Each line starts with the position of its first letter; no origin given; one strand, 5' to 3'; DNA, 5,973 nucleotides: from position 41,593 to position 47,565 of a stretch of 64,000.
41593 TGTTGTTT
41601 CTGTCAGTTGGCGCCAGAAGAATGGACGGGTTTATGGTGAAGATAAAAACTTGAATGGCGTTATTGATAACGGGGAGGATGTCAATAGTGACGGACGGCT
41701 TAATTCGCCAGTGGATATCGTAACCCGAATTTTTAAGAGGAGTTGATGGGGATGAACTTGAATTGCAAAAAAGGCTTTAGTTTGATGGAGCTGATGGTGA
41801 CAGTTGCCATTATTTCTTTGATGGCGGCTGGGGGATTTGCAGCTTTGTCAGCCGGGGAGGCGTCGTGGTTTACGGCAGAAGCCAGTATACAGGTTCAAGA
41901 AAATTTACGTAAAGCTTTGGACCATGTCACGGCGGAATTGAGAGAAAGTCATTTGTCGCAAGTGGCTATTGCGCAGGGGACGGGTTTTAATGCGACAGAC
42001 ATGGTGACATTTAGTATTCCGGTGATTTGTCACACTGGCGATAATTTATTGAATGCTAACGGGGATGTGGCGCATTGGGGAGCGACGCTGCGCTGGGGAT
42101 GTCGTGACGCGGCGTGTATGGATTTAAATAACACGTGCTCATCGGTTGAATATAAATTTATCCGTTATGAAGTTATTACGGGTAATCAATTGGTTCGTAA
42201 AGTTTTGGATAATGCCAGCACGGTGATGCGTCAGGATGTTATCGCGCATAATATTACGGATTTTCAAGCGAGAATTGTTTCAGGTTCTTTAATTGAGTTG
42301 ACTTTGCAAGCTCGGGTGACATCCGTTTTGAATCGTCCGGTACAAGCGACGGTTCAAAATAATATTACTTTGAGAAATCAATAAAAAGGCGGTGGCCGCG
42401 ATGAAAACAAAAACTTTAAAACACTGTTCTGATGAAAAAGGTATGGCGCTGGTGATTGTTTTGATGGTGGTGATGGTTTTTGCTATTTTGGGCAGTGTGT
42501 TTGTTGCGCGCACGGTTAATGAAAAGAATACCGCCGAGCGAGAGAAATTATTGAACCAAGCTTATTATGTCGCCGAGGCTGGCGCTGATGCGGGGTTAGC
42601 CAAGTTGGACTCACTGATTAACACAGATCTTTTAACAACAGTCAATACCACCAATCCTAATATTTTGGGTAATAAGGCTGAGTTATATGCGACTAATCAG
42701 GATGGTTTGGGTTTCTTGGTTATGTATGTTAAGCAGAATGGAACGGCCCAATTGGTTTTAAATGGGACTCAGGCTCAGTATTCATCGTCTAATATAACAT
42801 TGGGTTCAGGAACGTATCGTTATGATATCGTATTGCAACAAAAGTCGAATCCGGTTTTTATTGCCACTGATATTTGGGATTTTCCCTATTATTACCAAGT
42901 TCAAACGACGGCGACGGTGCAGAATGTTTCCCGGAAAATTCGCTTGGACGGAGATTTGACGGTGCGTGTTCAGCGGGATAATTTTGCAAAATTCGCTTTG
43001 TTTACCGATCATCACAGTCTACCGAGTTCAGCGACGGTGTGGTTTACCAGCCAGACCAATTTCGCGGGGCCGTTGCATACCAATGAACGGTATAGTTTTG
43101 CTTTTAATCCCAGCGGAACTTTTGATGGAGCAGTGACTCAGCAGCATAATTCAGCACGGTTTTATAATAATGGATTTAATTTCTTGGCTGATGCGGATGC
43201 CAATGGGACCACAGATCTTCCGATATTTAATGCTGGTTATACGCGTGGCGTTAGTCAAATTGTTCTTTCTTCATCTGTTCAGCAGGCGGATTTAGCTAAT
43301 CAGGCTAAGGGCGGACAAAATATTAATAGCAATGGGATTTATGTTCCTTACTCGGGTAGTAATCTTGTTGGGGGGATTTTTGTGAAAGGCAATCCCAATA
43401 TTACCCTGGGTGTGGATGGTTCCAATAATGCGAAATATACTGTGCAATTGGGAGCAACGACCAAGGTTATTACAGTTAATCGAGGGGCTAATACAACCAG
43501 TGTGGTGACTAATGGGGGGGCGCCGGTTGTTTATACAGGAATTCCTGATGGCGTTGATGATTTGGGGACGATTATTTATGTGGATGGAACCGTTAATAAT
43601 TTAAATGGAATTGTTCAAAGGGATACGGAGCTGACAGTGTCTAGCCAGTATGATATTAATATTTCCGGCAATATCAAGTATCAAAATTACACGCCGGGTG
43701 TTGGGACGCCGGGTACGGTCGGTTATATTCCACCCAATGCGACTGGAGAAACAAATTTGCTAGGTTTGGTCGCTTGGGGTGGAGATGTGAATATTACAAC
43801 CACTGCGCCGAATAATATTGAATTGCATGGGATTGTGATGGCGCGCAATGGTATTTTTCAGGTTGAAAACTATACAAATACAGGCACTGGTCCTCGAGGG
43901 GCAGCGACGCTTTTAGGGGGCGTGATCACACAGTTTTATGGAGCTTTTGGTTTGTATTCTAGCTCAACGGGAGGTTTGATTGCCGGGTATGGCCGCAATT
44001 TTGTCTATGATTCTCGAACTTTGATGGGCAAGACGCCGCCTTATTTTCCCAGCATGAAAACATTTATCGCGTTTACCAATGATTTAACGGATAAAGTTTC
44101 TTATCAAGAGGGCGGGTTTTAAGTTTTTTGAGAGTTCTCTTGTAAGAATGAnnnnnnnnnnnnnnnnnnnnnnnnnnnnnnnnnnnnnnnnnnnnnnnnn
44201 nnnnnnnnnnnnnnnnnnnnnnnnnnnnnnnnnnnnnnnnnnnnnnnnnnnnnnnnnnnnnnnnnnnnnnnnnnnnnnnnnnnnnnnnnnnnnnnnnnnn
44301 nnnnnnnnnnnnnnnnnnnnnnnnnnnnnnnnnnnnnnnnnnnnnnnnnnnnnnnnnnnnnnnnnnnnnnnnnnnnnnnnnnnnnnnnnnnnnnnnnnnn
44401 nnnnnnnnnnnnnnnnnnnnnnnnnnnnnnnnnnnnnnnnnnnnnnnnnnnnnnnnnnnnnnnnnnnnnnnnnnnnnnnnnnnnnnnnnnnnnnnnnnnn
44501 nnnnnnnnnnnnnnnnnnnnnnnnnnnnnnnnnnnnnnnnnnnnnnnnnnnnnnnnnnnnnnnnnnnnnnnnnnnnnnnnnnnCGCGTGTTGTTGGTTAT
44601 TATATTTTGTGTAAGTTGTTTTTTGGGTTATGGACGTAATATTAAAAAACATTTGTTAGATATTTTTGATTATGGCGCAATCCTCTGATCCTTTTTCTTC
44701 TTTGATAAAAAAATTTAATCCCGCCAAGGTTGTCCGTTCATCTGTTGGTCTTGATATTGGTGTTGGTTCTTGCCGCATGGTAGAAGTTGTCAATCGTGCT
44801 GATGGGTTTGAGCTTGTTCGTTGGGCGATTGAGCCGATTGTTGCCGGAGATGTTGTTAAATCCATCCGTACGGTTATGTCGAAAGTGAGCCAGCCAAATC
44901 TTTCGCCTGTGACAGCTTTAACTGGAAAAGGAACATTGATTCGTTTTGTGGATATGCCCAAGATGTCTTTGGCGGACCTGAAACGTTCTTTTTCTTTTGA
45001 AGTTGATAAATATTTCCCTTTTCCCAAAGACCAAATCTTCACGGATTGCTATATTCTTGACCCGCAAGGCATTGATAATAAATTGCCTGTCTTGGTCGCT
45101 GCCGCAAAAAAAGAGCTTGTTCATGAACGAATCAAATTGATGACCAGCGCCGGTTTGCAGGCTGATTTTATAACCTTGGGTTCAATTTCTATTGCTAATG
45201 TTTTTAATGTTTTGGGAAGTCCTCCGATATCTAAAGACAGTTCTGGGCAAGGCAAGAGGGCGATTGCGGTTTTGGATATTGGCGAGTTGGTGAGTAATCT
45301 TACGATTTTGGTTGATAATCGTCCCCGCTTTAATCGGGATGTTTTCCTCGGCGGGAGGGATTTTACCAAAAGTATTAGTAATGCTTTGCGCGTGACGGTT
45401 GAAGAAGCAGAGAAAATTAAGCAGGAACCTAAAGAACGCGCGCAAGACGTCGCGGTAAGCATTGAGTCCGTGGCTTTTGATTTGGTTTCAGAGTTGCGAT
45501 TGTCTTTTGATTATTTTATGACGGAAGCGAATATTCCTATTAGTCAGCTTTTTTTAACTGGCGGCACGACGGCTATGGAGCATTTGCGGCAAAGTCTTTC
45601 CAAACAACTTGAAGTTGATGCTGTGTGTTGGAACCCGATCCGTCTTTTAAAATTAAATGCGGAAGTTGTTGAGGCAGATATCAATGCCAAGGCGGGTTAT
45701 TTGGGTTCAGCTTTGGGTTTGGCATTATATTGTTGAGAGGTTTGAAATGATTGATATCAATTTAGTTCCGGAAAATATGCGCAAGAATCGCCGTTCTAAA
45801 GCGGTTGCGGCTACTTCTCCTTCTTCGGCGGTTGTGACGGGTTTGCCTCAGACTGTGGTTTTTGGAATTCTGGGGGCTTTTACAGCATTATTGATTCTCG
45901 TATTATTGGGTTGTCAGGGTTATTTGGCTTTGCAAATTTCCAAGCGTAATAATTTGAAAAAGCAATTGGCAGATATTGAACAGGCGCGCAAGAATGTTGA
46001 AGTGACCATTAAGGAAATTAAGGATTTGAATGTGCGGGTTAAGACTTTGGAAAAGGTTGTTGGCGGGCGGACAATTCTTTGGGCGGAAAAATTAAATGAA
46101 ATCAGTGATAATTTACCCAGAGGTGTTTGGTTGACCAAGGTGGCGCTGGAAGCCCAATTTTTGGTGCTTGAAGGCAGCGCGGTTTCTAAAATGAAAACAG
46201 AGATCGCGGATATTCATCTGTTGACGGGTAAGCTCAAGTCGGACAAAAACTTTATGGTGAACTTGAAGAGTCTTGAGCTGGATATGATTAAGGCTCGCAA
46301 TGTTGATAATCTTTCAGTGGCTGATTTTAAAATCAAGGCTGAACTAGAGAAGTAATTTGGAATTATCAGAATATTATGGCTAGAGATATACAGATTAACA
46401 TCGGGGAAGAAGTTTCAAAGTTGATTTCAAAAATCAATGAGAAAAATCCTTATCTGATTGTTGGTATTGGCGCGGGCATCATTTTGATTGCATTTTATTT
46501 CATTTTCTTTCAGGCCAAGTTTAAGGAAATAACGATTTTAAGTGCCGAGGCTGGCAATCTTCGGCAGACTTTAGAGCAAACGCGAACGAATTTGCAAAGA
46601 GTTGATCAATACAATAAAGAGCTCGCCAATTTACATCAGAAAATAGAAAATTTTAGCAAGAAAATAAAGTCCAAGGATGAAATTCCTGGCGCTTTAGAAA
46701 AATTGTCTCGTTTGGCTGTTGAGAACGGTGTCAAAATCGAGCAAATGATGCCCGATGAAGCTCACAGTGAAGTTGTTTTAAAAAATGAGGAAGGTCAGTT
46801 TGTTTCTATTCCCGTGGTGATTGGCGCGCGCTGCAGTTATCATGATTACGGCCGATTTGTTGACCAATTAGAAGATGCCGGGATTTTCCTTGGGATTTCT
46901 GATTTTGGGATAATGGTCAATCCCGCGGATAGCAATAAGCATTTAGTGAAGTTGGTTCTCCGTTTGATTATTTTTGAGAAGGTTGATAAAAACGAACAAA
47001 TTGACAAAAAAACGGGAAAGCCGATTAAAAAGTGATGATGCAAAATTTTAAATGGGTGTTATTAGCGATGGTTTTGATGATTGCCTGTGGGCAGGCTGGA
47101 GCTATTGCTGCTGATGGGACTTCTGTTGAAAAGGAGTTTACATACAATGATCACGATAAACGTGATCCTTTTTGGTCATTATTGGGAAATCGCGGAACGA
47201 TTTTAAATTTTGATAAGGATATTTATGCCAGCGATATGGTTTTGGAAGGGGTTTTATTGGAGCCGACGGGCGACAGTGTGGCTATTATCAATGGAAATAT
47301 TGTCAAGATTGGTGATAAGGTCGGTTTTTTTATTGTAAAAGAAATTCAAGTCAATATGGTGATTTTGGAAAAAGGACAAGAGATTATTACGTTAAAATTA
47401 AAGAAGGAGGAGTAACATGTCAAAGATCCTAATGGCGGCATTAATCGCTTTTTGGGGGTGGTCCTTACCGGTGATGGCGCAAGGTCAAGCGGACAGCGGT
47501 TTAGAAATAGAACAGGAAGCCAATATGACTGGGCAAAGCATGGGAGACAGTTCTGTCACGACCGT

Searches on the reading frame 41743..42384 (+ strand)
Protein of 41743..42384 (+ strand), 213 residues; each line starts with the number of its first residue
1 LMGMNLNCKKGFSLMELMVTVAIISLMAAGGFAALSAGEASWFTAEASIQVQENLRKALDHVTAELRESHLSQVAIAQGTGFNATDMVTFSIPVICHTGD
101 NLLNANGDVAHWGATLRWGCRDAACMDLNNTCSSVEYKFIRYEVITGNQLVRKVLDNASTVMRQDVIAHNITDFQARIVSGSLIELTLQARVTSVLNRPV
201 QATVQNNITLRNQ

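Call 3: search_protein_families(library=pfam, proteins=[window:41743-42384:+], max_evalue=0.01)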
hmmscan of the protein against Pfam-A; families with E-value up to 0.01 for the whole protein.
window:41743-42384:+ (213 aa): 1 family
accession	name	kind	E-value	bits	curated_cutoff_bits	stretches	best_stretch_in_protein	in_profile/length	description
PF07963.17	N_methyl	-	6.9e-07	29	21.2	1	7-31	2-26/27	Prokaryotic N-terminal methylation motif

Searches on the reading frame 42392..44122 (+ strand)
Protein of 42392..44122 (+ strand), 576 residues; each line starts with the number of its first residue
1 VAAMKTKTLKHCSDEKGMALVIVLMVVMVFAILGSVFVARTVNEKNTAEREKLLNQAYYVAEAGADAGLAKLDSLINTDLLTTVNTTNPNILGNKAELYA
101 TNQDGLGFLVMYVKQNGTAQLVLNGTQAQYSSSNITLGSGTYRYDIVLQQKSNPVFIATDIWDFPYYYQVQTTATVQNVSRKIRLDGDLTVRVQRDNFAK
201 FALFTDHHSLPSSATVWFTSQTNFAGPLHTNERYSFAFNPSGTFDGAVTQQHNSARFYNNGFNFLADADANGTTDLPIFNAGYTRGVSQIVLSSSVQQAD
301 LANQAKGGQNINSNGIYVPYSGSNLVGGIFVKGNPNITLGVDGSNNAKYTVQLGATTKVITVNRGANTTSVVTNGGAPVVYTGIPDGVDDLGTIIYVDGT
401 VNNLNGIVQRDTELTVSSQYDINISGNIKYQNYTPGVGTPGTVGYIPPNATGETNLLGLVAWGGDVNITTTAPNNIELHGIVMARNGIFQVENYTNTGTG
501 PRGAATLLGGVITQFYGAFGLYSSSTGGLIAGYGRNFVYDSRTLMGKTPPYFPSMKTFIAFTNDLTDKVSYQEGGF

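Call 8: search_protein_families(library=pfam, proteins=[window:42392-44122:+], max_evalue=0.001)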
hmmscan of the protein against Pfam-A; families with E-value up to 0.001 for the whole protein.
window:42392-44122:+ (576 aa): 2 families
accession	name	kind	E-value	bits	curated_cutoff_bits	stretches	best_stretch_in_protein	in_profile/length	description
PF16241.10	DUF4900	-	6.7e-14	52.4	29.4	1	168-250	6-86/89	Domain of unknown function (DUF4900)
PF14341.11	PilX_N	-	5.9e-05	23.4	25.5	1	16-64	1-49/51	PilX N-terminal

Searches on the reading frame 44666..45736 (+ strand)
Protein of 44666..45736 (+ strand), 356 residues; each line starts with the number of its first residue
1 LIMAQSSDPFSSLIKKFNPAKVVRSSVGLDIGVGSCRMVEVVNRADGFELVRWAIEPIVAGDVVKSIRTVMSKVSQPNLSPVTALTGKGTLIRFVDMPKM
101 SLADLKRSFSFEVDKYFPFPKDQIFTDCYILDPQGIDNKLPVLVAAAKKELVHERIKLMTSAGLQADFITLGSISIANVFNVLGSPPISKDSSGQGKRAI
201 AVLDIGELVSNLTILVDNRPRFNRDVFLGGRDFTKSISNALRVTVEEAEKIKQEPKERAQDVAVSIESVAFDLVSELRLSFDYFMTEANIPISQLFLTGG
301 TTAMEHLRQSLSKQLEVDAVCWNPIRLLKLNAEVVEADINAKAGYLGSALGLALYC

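Call 8: search_protein_families(library=pfam, proteins=[window:44666-45736:+], max_evalue=0.001)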
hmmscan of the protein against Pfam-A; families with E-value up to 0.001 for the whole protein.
window:44666-45736:+ (356 aa): 2 families
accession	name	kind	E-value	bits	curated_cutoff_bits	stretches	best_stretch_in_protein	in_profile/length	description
PF11104.14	PilM_2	-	3.3e-40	138.5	27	1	28-354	1-337/340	Type IV pilus assembly protein PilM;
PF14450.12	FtsA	-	1.5e-10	41.9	31.8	1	201-324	1-112/127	Cell division protein FtsA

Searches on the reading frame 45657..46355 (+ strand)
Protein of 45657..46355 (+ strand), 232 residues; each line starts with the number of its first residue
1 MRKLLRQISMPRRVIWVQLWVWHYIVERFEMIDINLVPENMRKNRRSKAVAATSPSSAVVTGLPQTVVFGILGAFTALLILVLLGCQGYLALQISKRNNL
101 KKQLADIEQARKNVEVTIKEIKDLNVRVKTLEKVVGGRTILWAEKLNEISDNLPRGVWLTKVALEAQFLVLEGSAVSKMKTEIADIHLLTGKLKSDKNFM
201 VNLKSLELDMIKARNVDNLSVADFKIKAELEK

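Call 54: search_protein_families(library=pfam, proteins=[window:45657-46355:+], max_evalue=0.001)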
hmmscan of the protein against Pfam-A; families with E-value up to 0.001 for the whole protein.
window:45657-46355:+ (232 aa): 1 family
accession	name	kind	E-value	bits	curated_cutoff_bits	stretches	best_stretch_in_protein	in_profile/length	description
PF05137.18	PilN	-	1.8e-05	25.1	22.8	1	146-229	3-77/78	Fimbrial assembly protein (PilN)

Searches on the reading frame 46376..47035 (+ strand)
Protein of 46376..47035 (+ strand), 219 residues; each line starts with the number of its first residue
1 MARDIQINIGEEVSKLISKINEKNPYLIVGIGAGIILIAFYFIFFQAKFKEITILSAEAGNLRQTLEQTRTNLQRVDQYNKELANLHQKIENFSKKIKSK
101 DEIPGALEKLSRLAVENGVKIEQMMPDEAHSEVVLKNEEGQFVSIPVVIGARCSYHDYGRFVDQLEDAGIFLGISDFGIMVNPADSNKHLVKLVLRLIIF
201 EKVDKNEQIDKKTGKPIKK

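Call 54: search_protein_families(library=pfam, proteins=[window:46376-47035:+], max_evalue=0.001)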
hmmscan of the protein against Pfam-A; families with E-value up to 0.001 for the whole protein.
window:46376-47035:+ (219 aa): 2 families
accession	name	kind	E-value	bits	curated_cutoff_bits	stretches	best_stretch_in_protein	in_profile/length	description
PF04350.18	PilO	-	2.2e-12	47.8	22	1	56-179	5-121/145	Pilus assembly protein, PilO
PF12795.12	MscS_porin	-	0.00066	19.8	34.4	1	56-99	12-55/238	Mechanosensitive ion channel porin domain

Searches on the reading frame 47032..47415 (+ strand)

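Call 54: search_protein_families(library=pfam, proteins=[window:47032-47415:+], max_evalue=0.001)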
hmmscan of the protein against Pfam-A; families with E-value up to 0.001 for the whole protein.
window:47032-47415:+ (127 aa): 1 family
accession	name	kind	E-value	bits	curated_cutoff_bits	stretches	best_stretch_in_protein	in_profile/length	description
PF23862.1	CdsD_C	-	0.00023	21.6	27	1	84-114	18-48/56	CdsD C-terminal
